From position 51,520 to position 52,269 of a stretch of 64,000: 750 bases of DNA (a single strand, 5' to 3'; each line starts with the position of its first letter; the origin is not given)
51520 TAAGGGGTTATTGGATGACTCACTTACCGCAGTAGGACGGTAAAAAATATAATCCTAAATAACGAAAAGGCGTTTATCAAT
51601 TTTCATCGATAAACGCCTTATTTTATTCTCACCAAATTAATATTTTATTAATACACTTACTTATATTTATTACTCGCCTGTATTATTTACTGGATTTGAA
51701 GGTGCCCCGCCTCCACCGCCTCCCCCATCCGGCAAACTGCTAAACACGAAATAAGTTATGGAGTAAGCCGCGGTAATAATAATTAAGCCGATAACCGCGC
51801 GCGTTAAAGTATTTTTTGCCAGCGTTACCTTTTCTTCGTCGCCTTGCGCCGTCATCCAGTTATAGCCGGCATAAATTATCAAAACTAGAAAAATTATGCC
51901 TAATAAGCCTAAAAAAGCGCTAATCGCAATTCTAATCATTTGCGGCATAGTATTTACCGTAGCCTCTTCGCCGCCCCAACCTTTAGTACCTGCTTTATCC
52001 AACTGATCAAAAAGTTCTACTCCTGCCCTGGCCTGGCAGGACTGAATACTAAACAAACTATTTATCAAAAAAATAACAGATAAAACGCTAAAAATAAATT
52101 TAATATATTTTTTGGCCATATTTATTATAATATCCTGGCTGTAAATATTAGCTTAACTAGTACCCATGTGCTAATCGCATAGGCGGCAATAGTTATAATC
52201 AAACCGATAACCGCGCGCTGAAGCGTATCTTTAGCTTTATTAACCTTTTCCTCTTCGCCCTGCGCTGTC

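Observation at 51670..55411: Head-to-tail array of eight VirB2/TrbC-like pilin paralogs, with three more elsewhere in the window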

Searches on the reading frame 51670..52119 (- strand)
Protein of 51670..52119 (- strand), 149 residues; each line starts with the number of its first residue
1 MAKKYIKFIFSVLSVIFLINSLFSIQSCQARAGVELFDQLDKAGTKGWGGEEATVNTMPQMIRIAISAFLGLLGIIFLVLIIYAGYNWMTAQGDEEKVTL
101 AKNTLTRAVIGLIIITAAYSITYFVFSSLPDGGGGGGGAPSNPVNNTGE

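Call 3: search_protein_families(library=pfam, proteins=[window:51670-52119:-], max_evalue=1)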
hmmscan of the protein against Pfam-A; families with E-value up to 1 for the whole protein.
window:51670-52119:- (149 aa): 10 families
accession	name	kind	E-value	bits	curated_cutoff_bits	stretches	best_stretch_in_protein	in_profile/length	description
PF18895.5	T4SS_pilin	-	9.2e-10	38.9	26.6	1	57-125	4-71/71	Type IV secretion system pilin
PF04610.19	TrbL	-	0.00013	22.3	25.9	1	79-142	3-65/215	TrbL/VirB6 plasmid conjugal transfer protein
PF20599.3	DUF6796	-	0.0011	19.1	26.9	1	60-127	53-119/225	Family of unknown function (DUF6796)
PF04290.18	DctQ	-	0.0065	16.8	28.3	1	55-124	54-121/132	Tripartite ATP-independent periplasmic transporters, DctQ component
PF06664.17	WLS-like_TM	-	0.068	12.9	28.3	0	71-125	115-164/247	Wntless-like, transmembrane domain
PF04973.17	NMN_transporter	-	0.08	13.3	27.3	1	72-129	50-102/175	Nicotinamide mononucleotide transporter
PF10251.14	PEN-2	-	0.088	13.7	25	0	1-32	8-39/93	Presenilin enhancer-2 subunit of gamma secretase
PF25471.1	TM_PetC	-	0.22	11.7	37.1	1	103-137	14-46/48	Iron-sulfur subunit PetC transmembrane anchor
PF14093.11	DUF4271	-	0.43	10.9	29.7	0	52-126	81-148/206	Domain of unknown function (DUF4271)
PF07441.16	BofA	-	0.56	10.8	26.1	1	63-82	54-73/75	SigmaK-factor processing regulatory protein BofA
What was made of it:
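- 51670..52119 (-): Pilin A1 (149 aa), last gene, Gly/Ser/Pro-rich C-terminal tail. PF18895 38.9 bits (call 3).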

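Call 21: find_homologous_proteins(query=A1, max_evalue=0.001)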
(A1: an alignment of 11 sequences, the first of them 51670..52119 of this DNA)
Query A1 (11 sequences) (149 aa, profile of the alignment): 1222 proteins with E <= 0.001 among 8000 candidates; the best 120 are listed.
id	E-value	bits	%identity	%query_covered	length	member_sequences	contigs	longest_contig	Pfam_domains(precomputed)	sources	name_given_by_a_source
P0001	6.5e-66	239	46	68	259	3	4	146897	PF18895.6,PF27259.1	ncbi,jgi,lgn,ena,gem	jgi:cytochrome bd-type quinol oxidase subunit 2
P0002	1.3e-64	234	48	66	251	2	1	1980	PF18895.6,PF02322.21,PF27259.1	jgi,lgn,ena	-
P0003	2.8e-64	233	48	67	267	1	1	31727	PF18895.6,PF04956.19,PF27259.1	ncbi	-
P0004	3.6e-62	226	69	43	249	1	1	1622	PF18895.6,PF27259.1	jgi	-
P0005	5.4e-62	226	45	62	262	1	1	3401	PF18895.6,PF27259.1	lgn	-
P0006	1.4e-61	225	46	69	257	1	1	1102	PF18895.6,PF02322.21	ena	-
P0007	2.8e-61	224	46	66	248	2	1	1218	PF18895.6,PF02322.21,PF27259.1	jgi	-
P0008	2.6e-58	214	48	86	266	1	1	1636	PF04290.19,PF18895.6,PF05987.19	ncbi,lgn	-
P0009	1.8e-56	208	55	57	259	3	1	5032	PF18895.6,PF05987.19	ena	-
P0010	2.2e-51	192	56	50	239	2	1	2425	PF18895.6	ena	-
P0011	2.4e-50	188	48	49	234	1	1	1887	PF18895.6,PF04956.19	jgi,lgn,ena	-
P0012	5.6e-45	171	38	63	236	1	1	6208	PF18895.6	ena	-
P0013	8.9e-44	167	47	49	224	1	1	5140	PF18895.6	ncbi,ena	-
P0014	2.3e-42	162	74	88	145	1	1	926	PF18895.6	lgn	-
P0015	4.0e-41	158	68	94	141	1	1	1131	PF18895.6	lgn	-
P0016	4.5e-41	158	77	87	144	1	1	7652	PF18895.6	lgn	-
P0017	3.4e-40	155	81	91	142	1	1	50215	PF18895.6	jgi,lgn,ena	-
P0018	3.5e-40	155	67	95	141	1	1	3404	PF18895.6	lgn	-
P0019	4.7e-40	155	65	100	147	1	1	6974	PF18895.6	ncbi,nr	ncbi:MAG: pilin [bacterium]|nr:pilin [bacterium]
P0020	1.2e-39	153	70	87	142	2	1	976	PF18895.6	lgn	-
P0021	1.8e-39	153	64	86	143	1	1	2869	PF18895.6,PF04956.19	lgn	-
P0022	2.0e-39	153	75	91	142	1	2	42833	PF18895.6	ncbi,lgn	-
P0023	4.5e-39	152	62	77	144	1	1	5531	PF18895.6,PF04956.19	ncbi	-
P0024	1.0e-38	151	65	87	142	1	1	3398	PF18895.6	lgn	-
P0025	1.1e-38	150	60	87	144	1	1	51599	PF18895.6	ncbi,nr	ncbi:MAG: hypothetical protein Q7R92_03750 [bacterium]|nr:hypothetical protein [bacterium]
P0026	1.3e-38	150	66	89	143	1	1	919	PF18895.6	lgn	-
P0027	1.6e-38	150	64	99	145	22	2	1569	PF18895.6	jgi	-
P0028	2.0e-38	150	63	84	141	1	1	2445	PF18895.6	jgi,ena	-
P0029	2.1e-38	149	55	99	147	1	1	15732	PF18895.6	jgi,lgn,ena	-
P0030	3.2e-38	149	55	90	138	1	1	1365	PF18895.6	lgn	-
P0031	5.5e-38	148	58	87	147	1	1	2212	PF18895.6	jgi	jgi:hypothetical protein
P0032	5.5e-38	148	60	72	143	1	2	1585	PF18895.6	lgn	-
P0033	5.9e-38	148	60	87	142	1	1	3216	PF18895.6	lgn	-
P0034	7.1e-38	148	69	63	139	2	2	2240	PF18895.6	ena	-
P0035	7.5e-38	148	51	85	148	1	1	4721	PF18895.6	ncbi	-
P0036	1.4e-37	147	63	99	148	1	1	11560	PF18895.6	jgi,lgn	-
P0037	1.6e-37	147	79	56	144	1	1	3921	PF18895.6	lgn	-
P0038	2.0e-37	146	60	87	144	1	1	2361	PF18895.6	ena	-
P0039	2.1e-37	146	63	91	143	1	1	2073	PF18895.6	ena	-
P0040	2.4e-37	146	49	89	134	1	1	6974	PF18895.6,PF04956.19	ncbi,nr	ncbi:MAG: hypothetical protein Q8O59_04895 [bacterium]|nr:hypothetical protein [bacterium]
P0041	3.3e-37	146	67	87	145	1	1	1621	PF18895.6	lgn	-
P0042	3.9e-37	145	59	93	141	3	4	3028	PF18895.6,PF04956.19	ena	-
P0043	4.1e-37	145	60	94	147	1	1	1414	PF18895.6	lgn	-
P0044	4.6e-37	145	57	95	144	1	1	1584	PF18895.6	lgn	-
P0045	4.8e-37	145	52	89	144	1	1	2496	PF18895.6,PF04956.19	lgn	-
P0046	6.3e-37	145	58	91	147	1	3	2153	PF18895.6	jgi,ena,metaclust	metaclust:\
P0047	7.1e-37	145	46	58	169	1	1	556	PF18895.6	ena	-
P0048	7.5e-37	144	51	87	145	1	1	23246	PF18895.6,PF04956.19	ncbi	ncbi:MAG: hypothetical protein V1801_02615 [Candidatus Falkowbacteria bacterium]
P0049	9.1e-37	144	69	79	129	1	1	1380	PF18895.6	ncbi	-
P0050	9.4e-37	144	51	87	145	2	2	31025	PF18895.6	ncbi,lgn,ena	-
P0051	9.6e-37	144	58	88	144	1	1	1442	PF18895.6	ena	-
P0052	1.2e-36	144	57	91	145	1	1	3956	PF18895.6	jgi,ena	-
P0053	1.2e-36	144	59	87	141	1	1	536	PF18895.6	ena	-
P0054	1.4e-36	144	49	96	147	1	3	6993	PF18895.6,PF04956.19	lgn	-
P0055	1.8e-36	143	51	62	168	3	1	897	PF18895.6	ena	-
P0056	2.0e-36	143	54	85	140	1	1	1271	PF18895.6,PF04956.19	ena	-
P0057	2.3e-36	143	65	74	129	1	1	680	PF18895.6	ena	-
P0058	2.5e-36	143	59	92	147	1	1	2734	PF18895.6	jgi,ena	-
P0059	2.6e-36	143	62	79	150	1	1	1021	PF07264.18,PF18895.6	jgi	jgi:hypothetical protein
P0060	2.6e-36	143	61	95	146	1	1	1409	PF18895.6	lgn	-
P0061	2.7e-36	143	58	97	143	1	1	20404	PF18895.6,PF04956.19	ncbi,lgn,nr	ncbi:hypothetical protein HY797_04390 [Candidatus Falkowbacteria bacterium]|nr:hypothetical protein 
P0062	2.7e-36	143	52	98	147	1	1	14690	PF18895.6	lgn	-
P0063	3.0e-36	143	55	85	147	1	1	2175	PF18895.6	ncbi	-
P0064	3.1e-36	142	51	98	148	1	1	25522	PF18895.6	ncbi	-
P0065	3.3e-36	142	58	93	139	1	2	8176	PF18895.6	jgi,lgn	-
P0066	3.7e-36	142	60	94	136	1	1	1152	PF18895.6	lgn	-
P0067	3.7e-36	142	59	77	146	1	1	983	PF05296.20,PF18895.6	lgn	-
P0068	4.3e-36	142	58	94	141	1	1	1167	PF18895.6,PF04956.19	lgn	-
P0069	4.4e-36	142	54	67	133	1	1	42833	PF18895.6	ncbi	-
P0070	4.8e-36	142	43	82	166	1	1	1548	PF18895.6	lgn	-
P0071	4.9e-36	142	56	87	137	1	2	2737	PF18895.6,PF04956.19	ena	-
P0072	5.1e-36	142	56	90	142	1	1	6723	PF18895.6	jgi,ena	-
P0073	5.2e-36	142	55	66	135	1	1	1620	PF18895.6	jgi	-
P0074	5.9e-36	142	61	89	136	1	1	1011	PF18895.6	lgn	-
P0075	7.9e-36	141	64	87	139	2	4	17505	PF18895.6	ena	-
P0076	8.0e-36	141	59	87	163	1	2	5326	PF18895.6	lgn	-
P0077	8.4e-36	141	62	87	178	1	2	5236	PF18895.6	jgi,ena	jgi:hypothetical protein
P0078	8.8e-36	141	48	87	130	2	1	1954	PF18895.6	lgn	-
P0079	8.9e-36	141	61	93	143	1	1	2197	PF18895.6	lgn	-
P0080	9.2e-36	141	65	89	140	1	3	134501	PF07264.18,PF18895.6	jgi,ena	-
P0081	9.6e-36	141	58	94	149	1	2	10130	PF18895.6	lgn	-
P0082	1.0e-35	141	55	100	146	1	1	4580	PF18895.6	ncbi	-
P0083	1.0e-35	141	60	85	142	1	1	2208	PF18895.6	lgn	-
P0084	1.2e-35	141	51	87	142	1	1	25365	PF18895.6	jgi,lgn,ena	-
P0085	1.2e-35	141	55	87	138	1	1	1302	PF18895.6,PF04956.19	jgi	-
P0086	1.2e-35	141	58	87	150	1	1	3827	PF18895.6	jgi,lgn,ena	-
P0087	1.2e-35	141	60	87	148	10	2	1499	PF18895.6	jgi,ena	-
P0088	1.3e-35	140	51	85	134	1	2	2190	PF18895.6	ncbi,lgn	-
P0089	1.5e-35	140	58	91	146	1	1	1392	PF18895.6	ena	-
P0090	1.7e-35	140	66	75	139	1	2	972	PF18895.6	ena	-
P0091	1.7e-35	140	60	87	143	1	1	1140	PF18895.6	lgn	-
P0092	1.7e-35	140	54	91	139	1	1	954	PF18895.6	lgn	-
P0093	1.9e-35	140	65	85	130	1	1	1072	PF18895.6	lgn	-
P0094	2.1e-35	140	58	96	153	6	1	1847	PF18895.6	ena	-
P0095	2.2e-35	140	56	85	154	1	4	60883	PF18895.6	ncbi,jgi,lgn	jgi:hypothetical protein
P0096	2.3e-35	140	73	44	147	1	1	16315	PF18895.6,PF04956.19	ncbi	ncbi:MAG: hypothetical protein V1667_00760 [bacterium]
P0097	2.9e-35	139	43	91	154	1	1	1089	PF18895.6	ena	-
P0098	3.2e-35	139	56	85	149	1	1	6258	PF18895.6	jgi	-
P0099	4.1e-35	139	36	84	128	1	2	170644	PF18895.6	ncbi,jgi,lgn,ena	ncbi:MAG: hypothetical protein WCV70_01360 [Patescibacteria group bacterium]|jgi:hypothetical protei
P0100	4.3e-35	139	52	85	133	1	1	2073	PF18895.6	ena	-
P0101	4.5e-35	139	74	50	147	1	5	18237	PF18895.6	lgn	-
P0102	4.5e-35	139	55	87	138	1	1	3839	PF18895.6,PF04956.19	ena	-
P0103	4.9e-35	139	51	91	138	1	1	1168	PF18895.6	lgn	-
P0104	4.9e-35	139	77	64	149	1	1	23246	PF18895.6,PF04956.19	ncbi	ncbi:MAG: hypothetical protein V1801_02610 [Candidatus Falkowbacteria bacterium]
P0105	5.4e-35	138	74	67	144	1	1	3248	PF18895.6,PF04956.19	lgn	-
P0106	5.8e-35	138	60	87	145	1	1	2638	PF18895.6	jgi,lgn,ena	-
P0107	6.3e-35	138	59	87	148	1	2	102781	PF18895.6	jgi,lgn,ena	-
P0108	6.5e-35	138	60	87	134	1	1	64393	PF18895.6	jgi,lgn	jgi:hypothetical protein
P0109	6.8e-35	138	47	89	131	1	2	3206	PF18895.6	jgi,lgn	-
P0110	6.8e-35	138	61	90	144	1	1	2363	PF18895.6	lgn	-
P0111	7.7e-35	138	62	62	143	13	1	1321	PF18895.6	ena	-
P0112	8.4e-35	138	51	99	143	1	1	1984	PF18895.6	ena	-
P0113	9.0e-35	138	35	80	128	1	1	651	PF18895.6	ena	-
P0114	9.3e-35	138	57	93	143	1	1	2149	PF18895.6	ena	-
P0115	9.6e-35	138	57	91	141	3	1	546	PF18895.6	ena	-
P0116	9.7e-35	138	55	92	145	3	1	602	PF18895.6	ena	-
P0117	9.8e-35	138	60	93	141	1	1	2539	PF18895.6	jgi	jgi:hypothetical protein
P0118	1.0e-34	138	40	93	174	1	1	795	PF18895.6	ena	-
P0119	1.1e-34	137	58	82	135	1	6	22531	PF18895.6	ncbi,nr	ncbi:pilin [Patescibacteria group bacterium]|nr:pilin [Patescibacteria group bacterium] MBU1663129.1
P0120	1.2e-34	137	55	58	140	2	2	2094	PF18895.6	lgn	-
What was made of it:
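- More than 1,200 homologues were found (call 21).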

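Call 22: search_solved_structures(query=A1, max_evalue=10, show_alignments=3)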
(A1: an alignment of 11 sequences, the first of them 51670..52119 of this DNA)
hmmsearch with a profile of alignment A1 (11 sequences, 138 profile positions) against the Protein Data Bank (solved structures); distinct sequences matched with E-value up to 10: 2.
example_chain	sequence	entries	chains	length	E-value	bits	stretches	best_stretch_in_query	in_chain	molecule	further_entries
8crt_P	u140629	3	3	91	0.3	14.5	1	8-81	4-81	Glycophorin-B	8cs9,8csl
9bhm_R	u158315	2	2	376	1.8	12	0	37-93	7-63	Ovarian cancer G-protein coupled receptor 1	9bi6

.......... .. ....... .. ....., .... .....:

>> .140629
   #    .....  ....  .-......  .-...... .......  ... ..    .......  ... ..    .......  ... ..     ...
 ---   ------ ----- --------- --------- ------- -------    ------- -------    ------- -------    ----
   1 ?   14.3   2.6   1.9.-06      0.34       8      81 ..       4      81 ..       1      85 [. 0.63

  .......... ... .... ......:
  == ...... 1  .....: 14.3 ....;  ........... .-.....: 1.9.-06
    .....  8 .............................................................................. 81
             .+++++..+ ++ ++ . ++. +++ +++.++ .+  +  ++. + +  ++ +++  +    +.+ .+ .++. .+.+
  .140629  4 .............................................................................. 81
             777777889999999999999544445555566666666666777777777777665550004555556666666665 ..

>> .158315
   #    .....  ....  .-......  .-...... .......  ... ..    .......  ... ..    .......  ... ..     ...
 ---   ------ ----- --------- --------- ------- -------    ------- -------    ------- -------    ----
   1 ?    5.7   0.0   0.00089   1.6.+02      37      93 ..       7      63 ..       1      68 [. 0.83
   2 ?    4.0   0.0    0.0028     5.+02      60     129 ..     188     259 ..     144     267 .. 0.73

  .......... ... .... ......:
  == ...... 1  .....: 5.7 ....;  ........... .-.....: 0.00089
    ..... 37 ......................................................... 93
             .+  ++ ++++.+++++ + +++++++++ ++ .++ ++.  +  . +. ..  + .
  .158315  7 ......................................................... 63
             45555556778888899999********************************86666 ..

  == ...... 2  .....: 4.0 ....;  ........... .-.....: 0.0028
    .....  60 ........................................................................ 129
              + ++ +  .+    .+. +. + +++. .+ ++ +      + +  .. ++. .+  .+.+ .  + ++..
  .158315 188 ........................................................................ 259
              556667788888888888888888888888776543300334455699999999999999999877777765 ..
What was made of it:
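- On TrbC/VirB2 pilin (Pfam PF04956, MPF-T type): The PDB sequence search finds no pilin (call 22).
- Tried and rejected: Profile search of PDB sequences for solved pilins (call 22).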

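Call 26: find_encoding_contigs(protein=P0099, flank=10000, max_places=6)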
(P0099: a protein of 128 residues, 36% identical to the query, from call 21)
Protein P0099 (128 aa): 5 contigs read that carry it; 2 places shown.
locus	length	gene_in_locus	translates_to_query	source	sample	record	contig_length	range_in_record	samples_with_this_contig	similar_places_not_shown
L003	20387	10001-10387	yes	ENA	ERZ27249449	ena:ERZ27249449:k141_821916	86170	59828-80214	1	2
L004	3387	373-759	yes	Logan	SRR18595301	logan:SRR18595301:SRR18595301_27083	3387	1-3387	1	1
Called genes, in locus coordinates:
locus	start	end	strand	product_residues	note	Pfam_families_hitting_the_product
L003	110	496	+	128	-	PF04519:Bactofilin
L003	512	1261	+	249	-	PF00781:DAGK_cat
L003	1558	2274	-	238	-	PF02096:60KD_IMP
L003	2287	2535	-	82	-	PF01809:YidD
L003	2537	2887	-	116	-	PF00825:Ribonuclease_P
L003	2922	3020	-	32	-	-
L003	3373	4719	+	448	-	PF11638:DnaA_N, PF13401:AAA_22 (faint), PF00308:Bac_DnaA, PF01637:ATPase_2 (faint), PF00004:AAA, PF01695:IstB_IS21, PF13173:AAA_14 (faint), PF08299:Bac_DnaA_C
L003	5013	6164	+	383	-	PF00712:DNA_pol3_beta, PF02767:DNA_pol3_beta_2, PF02768:DNA_pol3_beta_3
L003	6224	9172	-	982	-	PF00912:Transgly, PF00905:Transpeptidase, PF17957:Big_7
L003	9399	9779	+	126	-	PF18895:T4SS_pilin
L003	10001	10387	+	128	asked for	PF18895:T4SS_pilin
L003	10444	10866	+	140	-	PF18895:T4SS_pilin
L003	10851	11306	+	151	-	PF18895:T4SS_pilin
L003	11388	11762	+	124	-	PF18895:T4SS_pilin (weak)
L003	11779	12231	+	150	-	PF18895:T4SS_pilin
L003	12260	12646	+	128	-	PF18895:T4SS_pilin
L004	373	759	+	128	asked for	PF18895:T4SS_pilin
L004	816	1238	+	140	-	PF18895:T4SS_pilin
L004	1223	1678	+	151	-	PF18895:T4SS_pilin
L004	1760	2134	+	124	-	PF18895:T4SS_pilin (weak)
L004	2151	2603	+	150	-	PF18895:T4SS_pilin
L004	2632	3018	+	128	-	PF18895:T4SS_pilin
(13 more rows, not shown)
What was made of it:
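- Checked: The 171-aa ORF starts at a TTG inside the preceding gene; the ATG at 52992 gives 150 aa, as in the public gene call (call 26).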

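Call 27: find_encoding_contigs(protein=P0017, flank=10000, max_places=3)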
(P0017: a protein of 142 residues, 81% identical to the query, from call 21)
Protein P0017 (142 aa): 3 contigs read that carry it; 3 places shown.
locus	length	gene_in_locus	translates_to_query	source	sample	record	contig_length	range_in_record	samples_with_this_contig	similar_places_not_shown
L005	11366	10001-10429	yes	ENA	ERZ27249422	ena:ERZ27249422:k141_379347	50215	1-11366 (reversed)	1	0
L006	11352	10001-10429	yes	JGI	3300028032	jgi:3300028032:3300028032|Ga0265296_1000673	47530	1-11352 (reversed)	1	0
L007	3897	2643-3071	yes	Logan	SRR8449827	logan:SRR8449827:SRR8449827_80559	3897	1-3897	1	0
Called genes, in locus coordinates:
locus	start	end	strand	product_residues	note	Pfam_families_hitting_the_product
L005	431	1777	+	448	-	PF11638:DnaA_N, PF13401:AAA_22 (faint), PF00308:Bac_DnaA, PF01637:ATPase_2 (faint), PF00004:AAA, PF01695:IstB_IS21, PF13173:AAA_14 (faint), PF08299:Bac_DnaA_C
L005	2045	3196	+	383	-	PF00712:DNA_pol3_beta, PF02767:DNA_pol3_beta_2, PF02768:DNA_pol3_beta_3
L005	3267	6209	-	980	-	PF00912:Transgly, PF00905:Transpeptidase, PF17957:Big_7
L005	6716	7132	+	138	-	PF18895:T4SS_pilin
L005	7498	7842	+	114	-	PF18895:T4SS_pilin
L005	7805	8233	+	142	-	PF18895:T4SS_pilin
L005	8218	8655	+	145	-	PF18895:T4SS_pilin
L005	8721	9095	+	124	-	PF18895:T4SS_pilin (weak)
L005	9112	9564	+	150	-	PF18895:T4SS_pilin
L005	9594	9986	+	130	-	PF18895:T4SS_pilin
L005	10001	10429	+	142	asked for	PF18895:T4SS_pilin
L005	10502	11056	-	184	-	-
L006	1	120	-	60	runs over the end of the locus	-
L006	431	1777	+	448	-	PF11638:DnaA_N, PF13401:AAA_22 (faint), PF00308:Bac_DnaA, PF01637:ATPase_2 (faint), PF00004:AAA, PF01695:IstB_IS21, PF13173:AAA_14 (faint), PF08299:Bac_DnaA_C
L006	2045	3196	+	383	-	PF00712:DNA_pol3_beta, PF02767:DNA_pol3_beta_2, PF02768:DNA_pol3_beta_3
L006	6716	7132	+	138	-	PF18895:T4SS_pilin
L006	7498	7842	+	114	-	PF18895:T4SS_pilin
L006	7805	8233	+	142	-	PF18895:T4SS_pilin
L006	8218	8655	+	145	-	PF18895:T4SS_pilin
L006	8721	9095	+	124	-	PF18895:T4SS_pilin (weak)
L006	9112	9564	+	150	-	PF18895:T4SS_pilin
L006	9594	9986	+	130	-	PF18895:T4SS_pilin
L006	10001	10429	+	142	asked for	PF18895:T4SS_pilin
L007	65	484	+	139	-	PF18895:T4SS_pilin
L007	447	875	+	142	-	PF18895:T4SS_pilin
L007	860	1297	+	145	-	PF18895:T4SS_pilin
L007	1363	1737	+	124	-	PF18895:T4SS_pilin (weak)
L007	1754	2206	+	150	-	PF18895:T4SS_pilin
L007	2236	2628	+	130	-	PF18895:T4SS_pilin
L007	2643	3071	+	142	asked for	PF18895:T4SS_pilin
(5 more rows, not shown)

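Call 28: find_encoding_contigs(protein=P0022, flank=10000, max_places=3)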
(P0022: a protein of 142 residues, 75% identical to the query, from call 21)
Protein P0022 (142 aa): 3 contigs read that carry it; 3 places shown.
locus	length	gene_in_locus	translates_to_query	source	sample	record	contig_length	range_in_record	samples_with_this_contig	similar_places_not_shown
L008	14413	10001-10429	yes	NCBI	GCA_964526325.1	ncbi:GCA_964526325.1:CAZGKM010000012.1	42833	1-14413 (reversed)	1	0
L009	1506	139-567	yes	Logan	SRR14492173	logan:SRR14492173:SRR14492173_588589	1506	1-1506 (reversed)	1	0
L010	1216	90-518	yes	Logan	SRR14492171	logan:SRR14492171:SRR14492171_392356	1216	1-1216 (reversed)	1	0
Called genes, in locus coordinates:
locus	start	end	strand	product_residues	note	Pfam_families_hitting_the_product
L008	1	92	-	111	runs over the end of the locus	PF00825:Ribonuclease_P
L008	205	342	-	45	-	PF00468:Ribosomal_L34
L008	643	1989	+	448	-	PF11638:DnaA_N, PF13401:AAA_22 (faint), PF00308:Bac_DnaA, PF01637:ATPase_2 (faint), PF00004:AAA, PF01695:IstB_IS21, PF13173:AAA_14 (weak), PF08299:Bac_DnaA_C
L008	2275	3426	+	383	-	PF00712:DNA_pol3_beta, PF02767:DNA_pol3_beta_2, PF02768:DNA_pol3_beta_3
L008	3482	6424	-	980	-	PF00912:Transgly, PF00905:Transpeptidase, PF17957:Big_7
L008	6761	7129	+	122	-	PF18895:T4SS_pilin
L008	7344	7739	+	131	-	PF18895:T4SS_pilin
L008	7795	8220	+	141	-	PF18895:T4SS_pilin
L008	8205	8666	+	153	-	PF18895:T4SS_pilin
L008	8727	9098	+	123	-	PF04956:TrbC (faint), PF18895:T4SS_pilin (weak)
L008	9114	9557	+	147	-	PF18895:T4SS_pilin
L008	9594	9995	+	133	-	PF18895:T4SS_pilin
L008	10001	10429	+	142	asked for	PF18895:T4SS_pilin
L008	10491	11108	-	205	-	-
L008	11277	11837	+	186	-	-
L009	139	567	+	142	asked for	PF18895:T4SS_pilin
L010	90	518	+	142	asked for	PF18895:T4SS_pilin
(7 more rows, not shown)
